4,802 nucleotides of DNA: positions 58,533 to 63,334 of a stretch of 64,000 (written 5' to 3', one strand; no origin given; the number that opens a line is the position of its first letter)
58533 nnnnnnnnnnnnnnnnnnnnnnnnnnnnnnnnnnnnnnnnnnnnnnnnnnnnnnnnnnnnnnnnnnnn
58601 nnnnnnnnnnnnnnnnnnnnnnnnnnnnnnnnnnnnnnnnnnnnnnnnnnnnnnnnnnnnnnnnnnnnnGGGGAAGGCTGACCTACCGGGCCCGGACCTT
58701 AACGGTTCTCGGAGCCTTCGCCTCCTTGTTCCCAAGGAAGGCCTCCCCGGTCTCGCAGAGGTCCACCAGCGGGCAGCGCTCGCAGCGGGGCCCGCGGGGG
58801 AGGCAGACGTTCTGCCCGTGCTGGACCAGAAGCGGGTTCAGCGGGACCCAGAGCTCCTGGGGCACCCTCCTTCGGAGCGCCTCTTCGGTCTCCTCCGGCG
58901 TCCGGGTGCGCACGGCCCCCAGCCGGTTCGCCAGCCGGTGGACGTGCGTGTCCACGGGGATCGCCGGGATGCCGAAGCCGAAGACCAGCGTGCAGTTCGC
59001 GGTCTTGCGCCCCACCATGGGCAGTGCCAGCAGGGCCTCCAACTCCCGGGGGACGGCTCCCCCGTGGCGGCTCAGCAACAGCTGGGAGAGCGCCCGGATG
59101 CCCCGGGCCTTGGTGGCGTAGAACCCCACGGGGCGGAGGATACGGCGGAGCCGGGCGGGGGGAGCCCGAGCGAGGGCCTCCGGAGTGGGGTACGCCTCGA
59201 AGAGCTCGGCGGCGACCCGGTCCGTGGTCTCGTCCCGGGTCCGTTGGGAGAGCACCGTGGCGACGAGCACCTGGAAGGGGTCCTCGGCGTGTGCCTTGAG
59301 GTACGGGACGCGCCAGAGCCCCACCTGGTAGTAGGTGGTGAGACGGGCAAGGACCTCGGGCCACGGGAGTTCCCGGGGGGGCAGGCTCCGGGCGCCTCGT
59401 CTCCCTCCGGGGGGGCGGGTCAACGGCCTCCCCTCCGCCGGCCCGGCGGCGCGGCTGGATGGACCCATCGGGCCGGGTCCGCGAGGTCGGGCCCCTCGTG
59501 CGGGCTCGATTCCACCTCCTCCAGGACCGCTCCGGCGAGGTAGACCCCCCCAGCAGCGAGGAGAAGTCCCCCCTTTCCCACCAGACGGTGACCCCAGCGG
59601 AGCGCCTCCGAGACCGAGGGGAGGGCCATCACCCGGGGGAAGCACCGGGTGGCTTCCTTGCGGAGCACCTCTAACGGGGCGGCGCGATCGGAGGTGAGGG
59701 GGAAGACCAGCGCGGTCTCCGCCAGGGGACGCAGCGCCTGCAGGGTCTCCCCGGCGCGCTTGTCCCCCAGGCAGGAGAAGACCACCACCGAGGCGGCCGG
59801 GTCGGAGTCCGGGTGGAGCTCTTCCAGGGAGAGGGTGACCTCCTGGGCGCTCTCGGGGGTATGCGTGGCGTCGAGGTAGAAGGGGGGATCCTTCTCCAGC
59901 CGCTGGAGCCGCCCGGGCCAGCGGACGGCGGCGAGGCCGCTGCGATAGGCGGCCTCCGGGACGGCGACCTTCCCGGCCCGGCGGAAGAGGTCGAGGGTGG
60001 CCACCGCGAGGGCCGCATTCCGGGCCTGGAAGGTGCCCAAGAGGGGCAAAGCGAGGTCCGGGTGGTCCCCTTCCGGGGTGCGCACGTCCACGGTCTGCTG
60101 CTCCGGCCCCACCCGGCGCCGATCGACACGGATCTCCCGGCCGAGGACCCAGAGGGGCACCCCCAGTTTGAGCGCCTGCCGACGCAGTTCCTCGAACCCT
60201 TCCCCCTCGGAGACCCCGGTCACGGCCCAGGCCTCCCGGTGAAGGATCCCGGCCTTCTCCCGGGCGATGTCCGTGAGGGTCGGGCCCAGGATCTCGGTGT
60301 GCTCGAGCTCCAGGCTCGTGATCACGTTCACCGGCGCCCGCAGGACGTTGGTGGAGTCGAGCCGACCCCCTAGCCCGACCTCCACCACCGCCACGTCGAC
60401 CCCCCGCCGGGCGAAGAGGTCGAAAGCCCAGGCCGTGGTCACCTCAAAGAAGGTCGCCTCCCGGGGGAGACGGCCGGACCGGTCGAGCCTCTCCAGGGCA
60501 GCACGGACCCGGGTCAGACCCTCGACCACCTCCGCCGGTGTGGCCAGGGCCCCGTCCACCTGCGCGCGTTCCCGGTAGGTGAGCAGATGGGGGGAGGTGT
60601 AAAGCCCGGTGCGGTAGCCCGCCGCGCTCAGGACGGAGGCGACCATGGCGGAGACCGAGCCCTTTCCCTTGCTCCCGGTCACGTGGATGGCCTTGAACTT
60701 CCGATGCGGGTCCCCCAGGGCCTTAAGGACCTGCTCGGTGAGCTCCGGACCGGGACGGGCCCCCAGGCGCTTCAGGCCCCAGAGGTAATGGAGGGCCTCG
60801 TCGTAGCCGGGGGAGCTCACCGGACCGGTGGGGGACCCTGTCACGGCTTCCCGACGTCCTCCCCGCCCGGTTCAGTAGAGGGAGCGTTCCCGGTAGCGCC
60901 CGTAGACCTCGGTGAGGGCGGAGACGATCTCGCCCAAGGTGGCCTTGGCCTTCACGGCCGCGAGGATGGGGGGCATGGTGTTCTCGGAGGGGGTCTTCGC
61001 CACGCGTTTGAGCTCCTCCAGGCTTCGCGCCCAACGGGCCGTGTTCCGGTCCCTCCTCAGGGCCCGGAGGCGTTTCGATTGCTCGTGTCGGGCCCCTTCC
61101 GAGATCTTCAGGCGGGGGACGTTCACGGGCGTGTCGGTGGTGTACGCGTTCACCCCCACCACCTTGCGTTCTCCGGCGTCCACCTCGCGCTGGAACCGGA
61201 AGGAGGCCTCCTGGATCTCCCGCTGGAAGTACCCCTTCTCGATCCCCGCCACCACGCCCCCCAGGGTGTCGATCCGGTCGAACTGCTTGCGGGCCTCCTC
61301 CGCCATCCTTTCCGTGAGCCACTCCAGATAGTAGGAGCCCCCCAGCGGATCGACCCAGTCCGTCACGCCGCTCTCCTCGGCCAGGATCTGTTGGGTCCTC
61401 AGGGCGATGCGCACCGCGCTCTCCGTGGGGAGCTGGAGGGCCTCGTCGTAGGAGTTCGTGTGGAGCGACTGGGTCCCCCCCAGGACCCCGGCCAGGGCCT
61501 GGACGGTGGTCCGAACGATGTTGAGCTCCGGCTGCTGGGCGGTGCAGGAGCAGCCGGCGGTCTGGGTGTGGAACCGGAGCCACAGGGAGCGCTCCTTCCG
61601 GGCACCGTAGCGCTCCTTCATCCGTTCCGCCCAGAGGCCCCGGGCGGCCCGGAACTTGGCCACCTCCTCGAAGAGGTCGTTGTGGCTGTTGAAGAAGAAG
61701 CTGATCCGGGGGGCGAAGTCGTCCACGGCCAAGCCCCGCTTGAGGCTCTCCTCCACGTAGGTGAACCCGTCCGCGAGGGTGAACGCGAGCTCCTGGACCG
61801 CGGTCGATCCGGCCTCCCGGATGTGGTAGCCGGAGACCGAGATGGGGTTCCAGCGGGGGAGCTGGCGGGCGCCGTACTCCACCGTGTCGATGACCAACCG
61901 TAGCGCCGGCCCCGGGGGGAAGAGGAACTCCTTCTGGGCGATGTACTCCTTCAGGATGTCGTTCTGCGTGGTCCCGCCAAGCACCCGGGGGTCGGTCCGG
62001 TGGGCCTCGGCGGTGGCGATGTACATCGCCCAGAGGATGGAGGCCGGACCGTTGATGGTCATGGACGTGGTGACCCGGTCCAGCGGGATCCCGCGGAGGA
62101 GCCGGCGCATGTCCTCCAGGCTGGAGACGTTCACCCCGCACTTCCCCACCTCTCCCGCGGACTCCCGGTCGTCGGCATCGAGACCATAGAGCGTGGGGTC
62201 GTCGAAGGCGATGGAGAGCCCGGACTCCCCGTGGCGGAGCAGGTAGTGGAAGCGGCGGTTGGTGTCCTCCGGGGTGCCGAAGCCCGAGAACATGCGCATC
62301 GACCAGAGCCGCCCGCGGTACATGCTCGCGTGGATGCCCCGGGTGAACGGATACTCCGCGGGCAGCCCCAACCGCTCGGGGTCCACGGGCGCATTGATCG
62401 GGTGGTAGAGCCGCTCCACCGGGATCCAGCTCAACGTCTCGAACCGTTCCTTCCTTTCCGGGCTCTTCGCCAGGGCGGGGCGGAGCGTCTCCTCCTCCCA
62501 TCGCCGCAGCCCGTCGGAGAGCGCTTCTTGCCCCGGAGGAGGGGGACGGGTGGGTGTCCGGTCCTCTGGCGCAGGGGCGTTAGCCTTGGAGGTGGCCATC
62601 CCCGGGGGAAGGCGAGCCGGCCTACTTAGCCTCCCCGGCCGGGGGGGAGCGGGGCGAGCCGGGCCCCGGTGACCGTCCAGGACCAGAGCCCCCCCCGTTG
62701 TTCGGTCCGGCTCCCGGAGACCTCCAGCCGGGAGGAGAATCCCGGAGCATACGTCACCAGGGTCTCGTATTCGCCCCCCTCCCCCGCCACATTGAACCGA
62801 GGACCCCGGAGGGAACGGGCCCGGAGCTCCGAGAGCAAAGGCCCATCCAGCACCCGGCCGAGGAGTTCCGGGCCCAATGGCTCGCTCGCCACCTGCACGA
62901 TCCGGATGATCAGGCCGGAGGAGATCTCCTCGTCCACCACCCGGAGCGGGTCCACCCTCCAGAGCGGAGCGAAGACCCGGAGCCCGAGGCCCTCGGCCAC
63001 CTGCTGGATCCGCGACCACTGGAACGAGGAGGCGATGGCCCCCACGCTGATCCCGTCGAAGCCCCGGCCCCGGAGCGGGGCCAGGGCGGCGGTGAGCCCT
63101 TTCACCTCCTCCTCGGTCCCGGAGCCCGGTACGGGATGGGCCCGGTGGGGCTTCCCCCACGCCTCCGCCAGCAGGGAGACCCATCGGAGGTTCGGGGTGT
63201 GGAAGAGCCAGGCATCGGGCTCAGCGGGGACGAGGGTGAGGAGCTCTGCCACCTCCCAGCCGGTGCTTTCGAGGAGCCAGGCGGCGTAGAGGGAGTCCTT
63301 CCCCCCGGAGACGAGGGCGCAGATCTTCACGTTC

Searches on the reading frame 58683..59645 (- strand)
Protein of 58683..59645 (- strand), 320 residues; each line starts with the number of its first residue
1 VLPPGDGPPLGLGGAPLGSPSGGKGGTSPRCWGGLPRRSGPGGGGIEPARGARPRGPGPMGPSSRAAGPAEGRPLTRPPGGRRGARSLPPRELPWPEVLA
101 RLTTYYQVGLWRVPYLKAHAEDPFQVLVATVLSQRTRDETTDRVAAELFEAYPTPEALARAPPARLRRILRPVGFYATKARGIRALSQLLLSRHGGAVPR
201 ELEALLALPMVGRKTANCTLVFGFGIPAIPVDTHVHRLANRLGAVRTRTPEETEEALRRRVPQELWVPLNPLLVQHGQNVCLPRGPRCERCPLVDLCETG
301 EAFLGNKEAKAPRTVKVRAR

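Call 54: search_protein_families(library=pfam, proteins=[window:58683-59645:-], max_evalue=0.00001)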
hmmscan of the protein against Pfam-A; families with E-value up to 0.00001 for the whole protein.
window:58683-59645:- (320 aa): 1 family
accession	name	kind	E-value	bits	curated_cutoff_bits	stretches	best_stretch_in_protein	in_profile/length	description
PF00730.31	HhH-GPD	-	1.9e-27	96.1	26.2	1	128-262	1-107/108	HhH-GPD superfamily base excision DNA repair protein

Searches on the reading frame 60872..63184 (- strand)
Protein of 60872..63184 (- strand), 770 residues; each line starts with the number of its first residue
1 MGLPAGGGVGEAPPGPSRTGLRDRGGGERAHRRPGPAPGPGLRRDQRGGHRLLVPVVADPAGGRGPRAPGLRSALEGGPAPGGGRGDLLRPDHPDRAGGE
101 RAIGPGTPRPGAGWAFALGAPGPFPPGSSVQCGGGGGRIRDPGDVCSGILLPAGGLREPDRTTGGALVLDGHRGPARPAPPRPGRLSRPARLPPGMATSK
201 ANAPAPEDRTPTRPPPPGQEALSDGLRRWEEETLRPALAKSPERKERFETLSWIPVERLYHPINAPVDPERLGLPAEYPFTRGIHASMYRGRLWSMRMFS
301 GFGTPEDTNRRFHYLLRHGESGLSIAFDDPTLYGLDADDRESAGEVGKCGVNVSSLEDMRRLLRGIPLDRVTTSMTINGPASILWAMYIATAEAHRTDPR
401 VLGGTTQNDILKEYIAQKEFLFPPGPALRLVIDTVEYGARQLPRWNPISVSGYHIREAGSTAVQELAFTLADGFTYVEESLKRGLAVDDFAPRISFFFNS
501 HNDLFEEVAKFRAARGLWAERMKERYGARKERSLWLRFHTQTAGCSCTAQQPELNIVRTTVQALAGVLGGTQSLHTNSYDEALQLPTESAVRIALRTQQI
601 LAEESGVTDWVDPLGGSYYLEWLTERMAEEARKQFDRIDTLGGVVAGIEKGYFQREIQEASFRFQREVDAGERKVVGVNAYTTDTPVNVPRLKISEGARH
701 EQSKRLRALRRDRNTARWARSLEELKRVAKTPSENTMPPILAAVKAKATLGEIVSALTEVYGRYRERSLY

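Call 54: search_protein_families(library=pfam, proteins=[window:60872-63184:-], max_evalue=0.00001)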
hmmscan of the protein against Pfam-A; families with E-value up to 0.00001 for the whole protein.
window:60872-63184:- (770 aa): 1 family
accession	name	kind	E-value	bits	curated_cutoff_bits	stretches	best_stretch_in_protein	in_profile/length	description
PF01642.28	MM_CoA_mutase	-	1e-208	694.5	22.1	1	250-762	2-512/512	Methylmalonyl-CoA mutase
